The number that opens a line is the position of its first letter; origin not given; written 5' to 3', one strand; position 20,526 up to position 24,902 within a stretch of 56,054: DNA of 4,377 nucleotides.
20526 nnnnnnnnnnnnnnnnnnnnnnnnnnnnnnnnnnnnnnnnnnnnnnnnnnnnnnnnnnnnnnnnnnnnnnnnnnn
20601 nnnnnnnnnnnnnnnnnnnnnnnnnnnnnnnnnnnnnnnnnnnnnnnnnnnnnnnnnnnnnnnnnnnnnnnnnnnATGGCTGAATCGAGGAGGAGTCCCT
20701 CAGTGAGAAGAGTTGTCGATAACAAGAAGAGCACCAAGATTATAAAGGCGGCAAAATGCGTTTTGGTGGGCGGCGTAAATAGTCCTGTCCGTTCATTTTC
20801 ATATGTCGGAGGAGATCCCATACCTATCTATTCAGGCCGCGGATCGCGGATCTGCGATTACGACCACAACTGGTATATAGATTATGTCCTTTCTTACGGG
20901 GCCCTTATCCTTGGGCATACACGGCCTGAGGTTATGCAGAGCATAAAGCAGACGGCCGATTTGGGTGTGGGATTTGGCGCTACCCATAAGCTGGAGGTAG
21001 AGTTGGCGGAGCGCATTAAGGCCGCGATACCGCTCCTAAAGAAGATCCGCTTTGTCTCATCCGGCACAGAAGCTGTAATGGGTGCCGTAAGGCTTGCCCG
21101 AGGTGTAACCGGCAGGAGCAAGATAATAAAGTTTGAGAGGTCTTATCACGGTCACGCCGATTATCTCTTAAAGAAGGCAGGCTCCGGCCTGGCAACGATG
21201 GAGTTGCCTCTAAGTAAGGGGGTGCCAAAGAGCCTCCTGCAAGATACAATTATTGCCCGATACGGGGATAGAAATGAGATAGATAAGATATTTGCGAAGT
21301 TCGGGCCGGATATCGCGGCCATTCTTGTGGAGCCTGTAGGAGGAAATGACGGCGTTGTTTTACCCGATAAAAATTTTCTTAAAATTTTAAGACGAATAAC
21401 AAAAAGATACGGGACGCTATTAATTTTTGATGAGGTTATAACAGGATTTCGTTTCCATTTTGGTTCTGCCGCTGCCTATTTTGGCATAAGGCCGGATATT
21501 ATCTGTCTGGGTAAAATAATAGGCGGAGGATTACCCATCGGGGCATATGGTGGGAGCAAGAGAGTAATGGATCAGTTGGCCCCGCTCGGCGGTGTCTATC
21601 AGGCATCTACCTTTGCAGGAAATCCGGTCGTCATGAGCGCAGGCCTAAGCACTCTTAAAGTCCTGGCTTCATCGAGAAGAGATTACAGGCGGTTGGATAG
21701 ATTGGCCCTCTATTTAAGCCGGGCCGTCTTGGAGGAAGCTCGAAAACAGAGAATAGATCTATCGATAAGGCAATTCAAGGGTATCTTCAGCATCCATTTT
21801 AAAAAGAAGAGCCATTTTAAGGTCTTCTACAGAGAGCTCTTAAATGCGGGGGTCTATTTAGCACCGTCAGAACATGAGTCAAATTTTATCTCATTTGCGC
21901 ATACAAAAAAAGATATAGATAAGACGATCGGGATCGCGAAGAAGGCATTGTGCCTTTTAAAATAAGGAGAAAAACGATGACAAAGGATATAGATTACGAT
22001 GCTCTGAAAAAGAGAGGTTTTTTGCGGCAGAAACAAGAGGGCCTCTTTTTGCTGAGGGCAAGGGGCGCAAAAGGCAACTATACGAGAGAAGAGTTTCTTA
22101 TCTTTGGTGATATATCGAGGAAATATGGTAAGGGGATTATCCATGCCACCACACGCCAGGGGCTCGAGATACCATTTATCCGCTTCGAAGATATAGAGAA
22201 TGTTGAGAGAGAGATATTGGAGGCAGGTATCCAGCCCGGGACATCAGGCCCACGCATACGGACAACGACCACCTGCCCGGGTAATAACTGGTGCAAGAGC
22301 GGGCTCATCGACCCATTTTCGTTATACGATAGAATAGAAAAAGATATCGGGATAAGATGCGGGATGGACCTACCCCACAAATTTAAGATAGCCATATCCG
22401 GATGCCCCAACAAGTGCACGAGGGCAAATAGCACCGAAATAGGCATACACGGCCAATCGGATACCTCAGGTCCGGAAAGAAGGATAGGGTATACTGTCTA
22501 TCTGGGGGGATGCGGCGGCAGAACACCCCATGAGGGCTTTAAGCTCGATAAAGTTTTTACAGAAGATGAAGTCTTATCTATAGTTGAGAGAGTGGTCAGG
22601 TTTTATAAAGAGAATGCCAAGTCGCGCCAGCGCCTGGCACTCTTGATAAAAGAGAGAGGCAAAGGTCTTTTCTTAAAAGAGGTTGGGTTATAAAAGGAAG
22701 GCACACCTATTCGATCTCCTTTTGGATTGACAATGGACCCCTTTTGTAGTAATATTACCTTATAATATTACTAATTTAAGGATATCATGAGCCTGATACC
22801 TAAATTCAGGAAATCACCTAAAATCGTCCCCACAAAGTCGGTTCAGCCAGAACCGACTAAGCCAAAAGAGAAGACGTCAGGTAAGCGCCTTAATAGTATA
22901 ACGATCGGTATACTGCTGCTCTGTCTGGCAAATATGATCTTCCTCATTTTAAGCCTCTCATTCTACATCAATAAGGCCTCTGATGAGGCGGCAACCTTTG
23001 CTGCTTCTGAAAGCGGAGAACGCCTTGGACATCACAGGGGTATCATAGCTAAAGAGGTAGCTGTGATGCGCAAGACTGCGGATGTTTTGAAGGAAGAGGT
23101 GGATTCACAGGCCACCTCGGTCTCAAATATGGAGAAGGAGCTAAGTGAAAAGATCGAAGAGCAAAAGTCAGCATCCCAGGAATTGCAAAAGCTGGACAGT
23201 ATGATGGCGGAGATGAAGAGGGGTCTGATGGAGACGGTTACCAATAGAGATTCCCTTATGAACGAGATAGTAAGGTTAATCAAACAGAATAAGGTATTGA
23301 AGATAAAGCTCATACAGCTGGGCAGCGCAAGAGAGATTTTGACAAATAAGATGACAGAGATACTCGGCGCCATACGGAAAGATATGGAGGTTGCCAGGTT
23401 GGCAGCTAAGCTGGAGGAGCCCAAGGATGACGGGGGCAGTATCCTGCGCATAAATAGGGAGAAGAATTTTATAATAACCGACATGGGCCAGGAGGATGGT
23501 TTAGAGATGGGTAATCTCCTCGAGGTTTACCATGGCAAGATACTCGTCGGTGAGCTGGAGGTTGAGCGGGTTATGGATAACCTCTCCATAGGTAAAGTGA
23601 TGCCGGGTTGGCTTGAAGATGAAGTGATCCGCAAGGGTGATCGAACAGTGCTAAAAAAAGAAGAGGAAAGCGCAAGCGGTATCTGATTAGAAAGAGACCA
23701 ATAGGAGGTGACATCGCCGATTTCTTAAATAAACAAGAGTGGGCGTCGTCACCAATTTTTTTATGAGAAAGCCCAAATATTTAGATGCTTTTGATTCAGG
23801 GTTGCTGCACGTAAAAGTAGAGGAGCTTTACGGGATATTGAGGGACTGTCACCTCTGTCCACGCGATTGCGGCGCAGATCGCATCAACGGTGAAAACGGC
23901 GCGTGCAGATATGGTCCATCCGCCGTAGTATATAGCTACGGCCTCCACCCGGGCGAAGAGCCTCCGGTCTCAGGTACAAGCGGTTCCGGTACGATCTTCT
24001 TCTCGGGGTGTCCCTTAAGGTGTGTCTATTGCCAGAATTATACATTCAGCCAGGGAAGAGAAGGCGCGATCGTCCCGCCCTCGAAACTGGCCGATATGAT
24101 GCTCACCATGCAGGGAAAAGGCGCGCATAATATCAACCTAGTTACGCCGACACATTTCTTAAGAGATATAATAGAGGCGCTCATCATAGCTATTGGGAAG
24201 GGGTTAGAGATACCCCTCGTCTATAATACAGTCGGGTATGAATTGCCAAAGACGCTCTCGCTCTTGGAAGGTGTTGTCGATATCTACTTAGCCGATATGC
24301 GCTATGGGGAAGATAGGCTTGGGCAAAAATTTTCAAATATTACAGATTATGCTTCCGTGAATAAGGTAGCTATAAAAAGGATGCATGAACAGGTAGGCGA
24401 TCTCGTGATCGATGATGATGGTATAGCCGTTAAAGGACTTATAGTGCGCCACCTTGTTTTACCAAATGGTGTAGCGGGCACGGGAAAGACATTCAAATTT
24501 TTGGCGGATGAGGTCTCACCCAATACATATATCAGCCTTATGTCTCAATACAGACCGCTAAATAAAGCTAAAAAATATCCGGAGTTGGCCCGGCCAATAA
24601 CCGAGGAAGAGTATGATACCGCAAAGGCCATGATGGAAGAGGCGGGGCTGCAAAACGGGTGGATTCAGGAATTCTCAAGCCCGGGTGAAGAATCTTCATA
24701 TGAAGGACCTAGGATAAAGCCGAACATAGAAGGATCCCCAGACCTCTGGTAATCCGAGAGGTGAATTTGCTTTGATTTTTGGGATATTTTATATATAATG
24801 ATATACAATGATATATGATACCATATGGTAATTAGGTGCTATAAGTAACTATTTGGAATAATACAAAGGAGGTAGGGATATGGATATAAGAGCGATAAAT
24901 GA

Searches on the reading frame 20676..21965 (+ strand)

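Call 51: search_protein_families(library=pfam, max_evalue=0.000001, proteins=[window:20676-21965:+])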
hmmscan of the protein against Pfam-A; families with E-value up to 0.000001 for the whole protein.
window:20676-21965:+ (429 aa): 1 family
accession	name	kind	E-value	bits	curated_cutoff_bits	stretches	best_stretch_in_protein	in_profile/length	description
PF00202.27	Aminotran_3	-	4.7e-66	223.6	30.5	1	49-424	11-402/403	Aminotransferase class-III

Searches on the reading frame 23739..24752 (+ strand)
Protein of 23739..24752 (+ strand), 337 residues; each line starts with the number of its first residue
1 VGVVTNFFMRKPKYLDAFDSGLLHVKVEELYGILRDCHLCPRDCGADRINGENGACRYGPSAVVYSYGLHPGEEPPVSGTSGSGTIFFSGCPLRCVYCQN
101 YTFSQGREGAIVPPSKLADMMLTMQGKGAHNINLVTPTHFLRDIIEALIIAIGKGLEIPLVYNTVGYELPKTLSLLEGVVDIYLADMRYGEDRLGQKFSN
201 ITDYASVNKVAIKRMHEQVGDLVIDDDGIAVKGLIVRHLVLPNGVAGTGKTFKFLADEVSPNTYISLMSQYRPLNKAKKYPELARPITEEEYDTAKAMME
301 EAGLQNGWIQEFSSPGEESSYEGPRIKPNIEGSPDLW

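Call 51: search_protein_families(library=pfam, max_evalue=0.000001, proteins=[window:23739-24752:+])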
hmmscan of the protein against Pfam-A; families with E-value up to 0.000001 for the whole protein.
window:23739-24752:+ (337 aa): 1 family
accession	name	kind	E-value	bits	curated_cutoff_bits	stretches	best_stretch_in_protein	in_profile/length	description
PF04055.27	Radical_SAM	-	1.1e-09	39.1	29.5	1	86-182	2-104/166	Radical SAM superfamily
